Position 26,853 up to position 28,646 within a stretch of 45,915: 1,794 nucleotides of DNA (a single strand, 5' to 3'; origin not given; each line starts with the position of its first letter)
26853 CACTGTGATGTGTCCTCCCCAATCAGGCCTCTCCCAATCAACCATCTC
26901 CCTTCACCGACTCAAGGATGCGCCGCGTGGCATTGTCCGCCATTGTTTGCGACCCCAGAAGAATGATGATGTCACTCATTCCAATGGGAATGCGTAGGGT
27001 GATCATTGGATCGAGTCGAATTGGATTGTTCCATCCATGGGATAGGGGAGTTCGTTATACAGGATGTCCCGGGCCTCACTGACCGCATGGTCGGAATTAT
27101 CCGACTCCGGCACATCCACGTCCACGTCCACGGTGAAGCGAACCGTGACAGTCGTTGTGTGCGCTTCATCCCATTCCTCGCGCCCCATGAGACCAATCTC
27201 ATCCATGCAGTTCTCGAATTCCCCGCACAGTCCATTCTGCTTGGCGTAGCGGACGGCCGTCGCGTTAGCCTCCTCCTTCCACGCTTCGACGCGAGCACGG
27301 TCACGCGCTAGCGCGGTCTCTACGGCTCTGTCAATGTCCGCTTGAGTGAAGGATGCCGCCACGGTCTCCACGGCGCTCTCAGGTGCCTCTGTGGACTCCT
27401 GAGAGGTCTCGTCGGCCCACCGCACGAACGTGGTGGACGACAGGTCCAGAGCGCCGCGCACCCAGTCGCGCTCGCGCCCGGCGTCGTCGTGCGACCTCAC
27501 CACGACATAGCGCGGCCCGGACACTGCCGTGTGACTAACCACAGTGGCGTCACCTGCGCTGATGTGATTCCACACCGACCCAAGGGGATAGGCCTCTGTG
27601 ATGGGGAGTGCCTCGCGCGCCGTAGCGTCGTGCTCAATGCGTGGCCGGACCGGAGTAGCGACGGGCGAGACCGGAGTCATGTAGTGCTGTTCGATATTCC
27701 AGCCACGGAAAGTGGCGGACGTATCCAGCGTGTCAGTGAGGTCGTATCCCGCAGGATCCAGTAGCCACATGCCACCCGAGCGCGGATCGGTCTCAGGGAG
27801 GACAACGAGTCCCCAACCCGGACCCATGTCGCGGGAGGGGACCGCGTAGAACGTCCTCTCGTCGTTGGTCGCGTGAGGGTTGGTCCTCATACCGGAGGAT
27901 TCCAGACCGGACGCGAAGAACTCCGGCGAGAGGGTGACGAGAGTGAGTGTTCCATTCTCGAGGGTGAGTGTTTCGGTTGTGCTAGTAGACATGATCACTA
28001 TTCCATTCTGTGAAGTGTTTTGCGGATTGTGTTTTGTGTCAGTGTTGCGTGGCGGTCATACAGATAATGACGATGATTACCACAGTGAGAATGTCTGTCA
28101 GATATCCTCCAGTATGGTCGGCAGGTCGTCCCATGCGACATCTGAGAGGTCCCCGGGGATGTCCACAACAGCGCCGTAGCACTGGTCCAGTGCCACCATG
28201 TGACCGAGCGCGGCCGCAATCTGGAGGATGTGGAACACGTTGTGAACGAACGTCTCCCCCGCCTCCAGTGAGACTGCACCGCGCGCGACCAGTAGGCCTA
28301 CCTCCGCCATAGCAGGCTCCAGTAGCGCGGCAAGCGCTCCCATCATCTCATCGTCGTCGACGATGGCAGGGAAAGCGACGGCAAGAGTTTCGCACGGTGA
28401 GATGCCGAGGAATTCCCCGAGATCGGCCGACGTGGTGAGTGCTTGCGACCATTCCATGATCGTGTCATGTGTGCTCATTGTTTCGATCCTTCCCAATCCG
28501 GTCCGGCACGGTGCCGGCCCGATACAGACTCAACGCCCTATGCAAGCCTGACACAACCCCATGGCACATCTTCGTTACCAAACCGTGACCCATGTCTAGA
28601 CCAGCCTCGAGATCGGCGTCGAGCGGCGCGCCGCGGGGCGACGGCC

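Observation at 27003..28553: Self-contained lower-GC cassette of two very acidic proteins between the early and late modules (moron; anti-defence, defence or exclusion candidate)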

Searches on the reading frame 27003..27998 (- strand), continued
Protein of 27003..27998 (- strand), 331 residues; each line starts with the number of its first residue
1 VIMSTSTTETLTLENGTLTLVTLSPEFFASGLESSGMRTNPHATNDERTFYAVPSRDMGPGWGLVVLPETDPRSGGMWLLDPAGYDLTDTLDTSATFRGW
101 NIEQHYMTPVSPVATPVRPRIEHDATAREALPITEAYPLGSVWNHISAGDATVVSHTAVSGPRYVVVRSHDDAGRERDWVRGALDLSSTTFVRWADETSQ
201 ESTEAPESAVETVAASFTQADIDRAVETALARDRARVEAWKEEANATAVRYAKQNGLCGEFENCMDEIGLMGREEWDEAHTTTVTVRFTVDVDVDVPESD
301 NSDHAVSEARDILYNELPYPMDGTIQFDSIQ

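Call 73: find_encoding_contigs(protein=P0020, flank=10000)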
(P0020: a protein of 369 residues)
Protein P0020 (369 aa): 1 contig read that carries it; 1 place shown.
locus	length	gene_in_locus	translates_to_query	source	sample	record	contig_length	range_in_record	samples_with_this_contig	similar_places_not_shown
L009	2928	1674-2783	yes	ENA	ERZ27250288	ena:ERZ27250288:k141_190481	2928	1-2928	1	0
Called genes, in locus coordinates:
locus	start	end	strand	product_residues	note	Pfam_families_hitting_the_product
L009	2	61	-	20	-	?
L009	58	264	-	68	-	-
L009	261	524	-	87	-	-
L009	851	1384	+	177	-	-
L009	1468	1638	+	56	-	-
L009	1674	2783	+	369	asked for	-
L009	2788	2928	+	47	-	?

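Call 92: find_encoding_contigs(protein=P0033, flank=10000, max_places=3)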
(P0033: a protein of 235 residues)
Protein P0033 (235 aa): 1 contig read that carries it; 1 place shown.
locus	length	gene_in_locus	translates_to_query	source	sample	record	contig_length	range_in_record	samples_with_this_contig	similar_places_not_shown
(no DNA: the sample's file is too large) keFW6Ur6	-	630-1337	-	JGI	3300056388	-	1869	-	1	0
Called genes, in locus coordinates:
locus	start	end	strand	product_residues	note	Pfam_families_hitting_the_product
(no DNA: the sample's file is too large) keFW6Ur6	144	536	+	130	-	-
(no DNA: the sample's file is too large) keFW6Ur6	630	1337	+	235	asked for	-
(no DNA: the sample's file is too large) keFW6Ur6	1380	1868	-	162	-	?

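Call 93: find_encoding_contigs(protein=P0073, flank=10000, max_places=3)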
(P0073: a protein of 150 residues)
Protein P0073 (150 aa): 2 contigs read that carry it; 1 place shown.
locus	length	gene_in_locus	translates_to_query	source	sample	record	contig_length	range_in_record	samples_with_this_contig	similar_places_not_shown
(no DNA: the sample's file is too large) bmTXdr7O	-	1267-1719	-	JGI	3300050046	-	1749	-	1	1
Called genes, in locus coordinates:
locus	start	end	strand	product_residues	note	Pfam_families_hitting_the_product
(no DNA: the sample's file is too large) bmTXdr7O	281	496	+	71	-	-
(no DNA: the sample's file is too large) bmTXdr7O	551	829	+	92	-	-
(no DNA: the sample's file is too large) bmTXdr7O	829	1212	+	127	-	-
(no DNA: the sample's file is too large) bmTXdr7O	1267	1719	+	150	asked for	-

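Call 94: find_encoding_contigs(protein=P0108, flank=10000, max_places=3)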
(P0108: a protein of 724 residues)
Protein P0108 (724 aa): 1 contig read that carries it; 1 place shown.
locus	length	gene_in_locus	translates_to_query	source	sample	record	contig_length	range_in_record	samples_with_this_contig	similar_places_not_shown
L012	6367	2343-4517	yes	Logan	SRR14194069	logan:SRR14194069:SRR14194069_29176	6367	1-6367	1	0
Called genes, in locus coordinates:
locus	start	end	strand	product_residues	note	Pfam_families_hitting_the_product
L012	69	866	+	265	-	-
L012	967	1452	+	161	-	-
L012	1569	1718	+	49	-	-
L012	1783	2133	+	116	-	-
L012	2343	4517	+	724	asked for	-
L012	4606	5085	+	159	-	-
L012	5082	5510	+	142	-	-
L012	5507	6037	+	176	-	-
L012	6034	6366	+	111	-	?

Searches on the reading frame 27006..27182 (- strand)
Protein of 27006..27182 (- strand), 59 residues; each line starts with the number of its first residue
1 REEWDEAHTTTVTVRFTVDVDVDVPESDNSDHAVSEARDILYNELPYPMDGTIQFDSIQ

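Call 77: search_protein_families(library=pfam, proteins=[window:27006-27182:-], max_evalue=10)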
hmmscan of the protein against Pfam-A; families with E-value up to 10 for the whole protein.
seq(59 aa): 0 families

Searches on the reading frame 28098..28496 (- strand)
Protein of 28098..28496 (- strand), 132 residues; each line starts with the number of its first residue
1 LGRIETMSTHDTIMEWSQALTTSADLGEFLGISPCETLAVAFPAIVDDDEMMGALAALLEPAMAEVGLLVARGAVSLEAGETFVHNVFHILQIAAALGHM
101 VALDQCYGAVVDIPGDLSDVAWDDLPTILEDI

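Call 6: search_protein_families(library=pfam, proteins=[window:28098-28496:-], max_evalue=1)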
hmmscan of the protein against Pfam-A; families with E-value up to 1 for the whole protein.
window:28098-28496:- (132 aa): 0 families

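Call 7: search_protein_families(library=phrogs, proteins=[window:28098-28496:-], max_evalue=1)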
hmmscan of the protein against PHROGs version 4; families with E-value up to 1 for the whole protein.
window:28098-28496:- (132 aa): 0 families

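Call 10: search_dna_similar(query=window:28098-28496:-, collection=phages, mode=protein, max_rows=20, max_evalue=1)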
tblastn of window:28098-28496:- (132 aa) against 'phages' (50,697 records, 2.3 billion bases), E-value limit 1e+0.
No match.

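Call 15: find_homologous_proteins(query=window:28098-28478:-, max_evalue=0.01)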
Query window:28098-28478:- (126 aa): 14 proteins with E <= 0.01 among 71 candidates.
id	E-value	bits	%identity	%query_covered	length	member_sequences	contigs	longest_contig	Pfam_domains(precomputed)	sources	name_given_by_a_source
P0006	1.9e-74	266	100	100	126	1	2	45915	-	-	-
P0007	5.7e-39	151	59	95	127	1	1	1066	-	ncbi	-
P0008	1.6e-36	143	60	94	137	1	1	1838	-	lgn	-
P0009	1.2e-35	140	60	96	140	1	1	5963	-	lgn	-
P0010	2.8e-33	133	56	95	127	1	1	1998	-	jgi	jgi:hypothetical protein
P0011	1.2e-31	127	54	94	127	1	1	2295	-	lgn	-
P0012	2.4e-31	126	49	98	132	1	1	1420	-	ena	-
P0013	3.0e-31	126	52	98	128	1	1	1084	-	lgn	-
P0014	4.0e-29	119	50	98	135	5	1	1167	-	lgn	-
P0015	4.0e-29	119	51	97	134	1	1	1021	-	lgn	-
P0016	8.8e-29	118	49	97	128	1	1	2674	-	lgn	-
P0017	2.7e-28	117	49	97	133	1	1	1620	-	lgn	-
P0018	7.8e-27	112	58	74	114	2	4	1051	-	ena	-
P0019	2.8e-18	84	44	76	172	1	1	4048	-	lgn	-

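Call 18: find_encoding_contigs(protein=P0019, flank=10000)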
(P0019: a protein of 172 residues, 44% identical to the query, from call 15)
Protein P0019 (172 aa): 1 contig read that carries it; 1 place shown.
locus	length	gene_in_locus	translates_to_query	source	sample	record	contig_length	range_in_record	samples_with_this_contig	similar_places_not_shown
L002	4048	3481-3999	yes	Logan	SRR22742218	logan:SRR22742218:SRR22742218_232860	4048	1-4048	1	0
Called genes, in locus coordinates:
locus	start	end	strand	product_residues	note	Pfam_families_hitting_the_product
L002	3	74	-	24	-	?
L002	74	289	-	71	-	-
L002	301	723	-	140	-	-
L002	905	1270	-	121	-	-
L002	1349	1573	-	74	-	-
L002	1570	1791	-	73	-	-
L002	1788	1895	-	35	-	-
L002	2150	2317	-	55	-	-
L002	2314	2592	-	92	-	-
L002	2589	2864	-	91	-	-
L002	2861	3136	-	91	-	-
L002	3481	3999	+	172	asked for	-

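Call 26: search_protein_families(library=padloc, proteins=[window:28098-28478:-], max_evalue=1)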
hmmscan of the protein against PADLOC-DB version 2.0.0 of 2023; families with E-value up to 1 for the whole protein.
window:28098-28478:- (126 aa): 0 families

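Call 27: search_protein_families(library=ncbifam, proteins=[window:28098-28478:-], max_evalue=1)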
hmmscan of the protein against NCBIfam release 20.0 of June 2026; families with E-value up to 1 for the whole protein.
window:28098-28478:- (126 aa): 2 families
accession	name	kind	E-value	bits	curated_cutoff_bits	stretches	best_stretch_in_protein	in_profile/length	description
TIGR03532.1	DapD_Ac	equivalog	0.037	13.7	231.75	1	34-72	157-195/231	2,3,4,5-tetrahydropyridine-2,6-dicarboxylate N-acetyltransferase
NF045894.1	PKS_plus_SDR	equivalog_domain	0.09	10.3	1740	1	62-124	1060-1121/1515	type I polyketide synthase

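Call 34: predict_structure(alignment_id=A3)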
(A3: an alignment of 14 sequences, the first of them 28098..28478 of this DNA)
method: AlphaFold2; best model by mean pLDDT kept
length: 126 residues; sequences in the alignment: 14
mean_pLDDT: 84.1   pTM: 0.70
mean pLDDT of the five models: 84.1, 84.0, 81.3, 80.9, 76.4
residues with pLDDT >= 90: 64; 70-90: 40; 50-70: 14; < 50: 8
segments of 3 or more residues with pLDDT < 50: 119-126
pLDDT, mean of each block of 10 residues (from residue 1): 81 90 93 89 94 96 98 96 92 82 60 64 43
secondary structure, 60 per line:
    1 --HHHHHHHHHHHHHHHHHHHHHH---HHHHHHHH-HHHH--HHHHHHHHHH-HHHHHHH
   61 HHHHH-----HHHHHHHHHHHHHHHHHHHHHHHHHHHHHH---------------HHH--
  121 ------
elements in order: H3-24 H28-35 H37-40 H43-52 H54-65 H71-100

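Call 37: fold_search(model_id=the predicted structure, library=pdb)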
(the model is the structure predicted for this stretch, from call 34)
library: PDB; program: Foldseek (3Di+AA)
matches with E <= 10: 75; with E <= 0.001: 0
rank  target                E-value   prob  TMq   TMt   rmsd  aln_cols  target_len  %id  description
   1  4zwt_H                1.9e+00  0.12  0.23  0.23  11.6       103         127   16  Crystal Structure of the Bacteriophage T4 recombination mediator protein UvsY, Lattice Type IV (released 2016-03-02)
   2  5hyr_B                2.1e+00  0.18  0.33  0.21   9.5       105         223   13  Estrogen Receptor Alpha Ligand Binding Domain Y537S Mutant in Complex with Stapled Peptide SRC2-SP2 and Estradiol (released 2016-05-25)
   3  6vme_I                2.3e+00  0.20  0.23  0.36  10.8        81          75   15  Human ESCRT-I heterotetramer headpiece (released 2020-05-20)
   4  6vme_H                2.6e+00  0.13  0.21  0.32  11.1        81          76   15  Human ESCRT-I heterotetramer headpiece (released 2020-05-20)
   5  2rld_B                2.8e+00  0.11  0.24  0.26  13.4       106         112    9  CRYSTAL STRUCTURE OF A PROTEIN WITH UNKNOWN FUNCTION FROM S23 RIBOSOMAL PROTEIN FAMILY (BT_0352) FROM BACTEROIDES THET (released 2007-10-30)
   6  4zwt_B                3.0e+00  0.10  0.24  0.24  11.6       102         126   14  Crystal Structure of the Bacteriophage T4 recombination mediator protein UvsY, Lattice Type IV (released 2016-03-02)
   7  6vme_B                3.5e+00  0.21  0.29  0.43   9.4        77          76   14  Human ESCRT-I heterotetramer headpiece (released 2020-05-20)
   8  2rld_E                3.5e+00  0.08  0.21  0.24  13.7       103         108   10  CRYSTAL STRUCTURE OF A PROTEIN WITH UNKNOWN FUNCTION FROM S23 RIBOSOMAL PROTEIN FAMILY (BT_0352) FROM BACTEROIDES THET (released 2007-10-30)
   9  5egv_B                3.7e+00  0.13  0.33  0.20   9.6       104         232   12  Crystal Structure of the ER-alpha Ligand-binding Domain (Y537S) in Complex the 3,4-diaryl-furan derivative 3-chloranyl (released 2016-05-04)
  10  6vme_G                4.0e+00  0.10  0.21  0.32  11.0        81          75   15  Human ESCRT-I heterotetramer headpiece (released 2020-05-20)
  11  6vme_F                4.2e+00  0.20  0.29  0.43   9.4        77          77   14  Human ESCRT-I heterotetramer headpiece (released 2020-05-20)
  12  5kcd_B                4.4e+00  0.13  0.34  0.21   9.9        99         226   11  Crystal Structure of the ER-alpha Ligand-binding Domain (Y537S) in Complex with an N-methyl Substituted OBHS-N derivat (released 2016-11-16)
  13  4zwt_D                4.4e+00  0.05  0.20  0.20  11.7       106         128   15  Crystal Structure of the Bacteriophage T4 recombination mediator protein UvsY, Lattice Type IV (released 2016-03-02)
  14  2ocf_A                4.7e+00  0.11  0.35  0.21   9.7       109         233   12  Human estrogen receptor alpha ligand-binding domain in complex with estradiol and the E2#23 FN3 monobody (released 2007-11-06)
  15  5dxg_A                4.7e+00  0.10  0.33  0.20   9.7       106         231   12  Estrogen Receptor Alpha Ligand Binding Domain Y537S Mutant in Complex with Stapled Peptide SRC2-P5 (released 2016-07-27)
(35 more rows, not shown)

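Call 48: search_solved_structures(query=A3, max_evalue=1)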
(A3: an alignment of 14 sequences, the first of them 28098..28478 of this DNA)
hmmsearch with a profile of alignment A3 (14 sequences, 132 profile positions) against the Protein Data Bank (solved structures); distinct sequences matched with E-value up to 1: 2.
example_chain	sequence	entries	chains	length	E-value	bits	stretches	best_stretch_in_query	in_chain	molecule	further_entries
8vqk_A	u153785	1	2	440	0.19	14.9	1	3-74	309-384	Putative ABC transporter periplasmic-binding protein YcjN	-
8snb_4J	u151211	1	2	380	0.43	13.7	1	7-86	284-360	Nucleoside diphosphate kinase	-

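Call 60: find_related_loci(query=A3, collection=viral_contigs, flank=10000)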
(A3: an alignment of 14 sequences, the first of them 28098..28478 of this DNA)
Query A3 (126 aa) in viral_contigs; peptide patterns used: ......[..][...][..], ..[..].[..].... (x = any residue, [..] = any of these).
46 stretches matched a pattern, but none encodes a relative of the query by tblastn (E <= 1e-3).

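Call 111: find_encoding_contigs(protein=window:28098-28478:-, flank=2000, max_places=4)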
Protein window:28098-28478:- (126 aa): 3 contigs read that carry it; 2 places shown.
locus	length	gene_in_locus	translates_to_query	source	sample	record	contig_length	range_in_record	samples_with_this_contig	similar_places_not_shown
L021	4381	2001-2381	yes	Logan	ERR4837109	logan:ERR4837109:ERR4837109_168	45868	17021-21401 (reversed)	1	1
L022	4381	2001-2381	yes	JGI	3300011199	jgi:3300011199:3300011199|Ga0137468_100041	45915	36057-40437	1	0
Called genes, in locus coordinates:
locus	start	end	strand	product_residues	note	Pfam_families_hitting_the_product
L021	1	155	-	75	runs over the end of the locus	-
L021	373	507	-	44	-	-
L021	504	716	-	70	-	-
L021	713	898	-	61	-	-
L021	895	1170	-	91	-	-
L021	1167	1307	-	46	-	-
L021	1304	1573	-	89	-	-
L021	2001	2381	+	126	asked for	-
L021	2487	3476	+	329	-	-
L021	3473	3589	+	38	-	-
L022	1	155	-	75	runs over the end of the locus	-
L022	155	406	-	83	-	-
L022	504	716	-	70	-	-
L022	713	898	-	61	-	-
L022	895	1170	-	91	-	-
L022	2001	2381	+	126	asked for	-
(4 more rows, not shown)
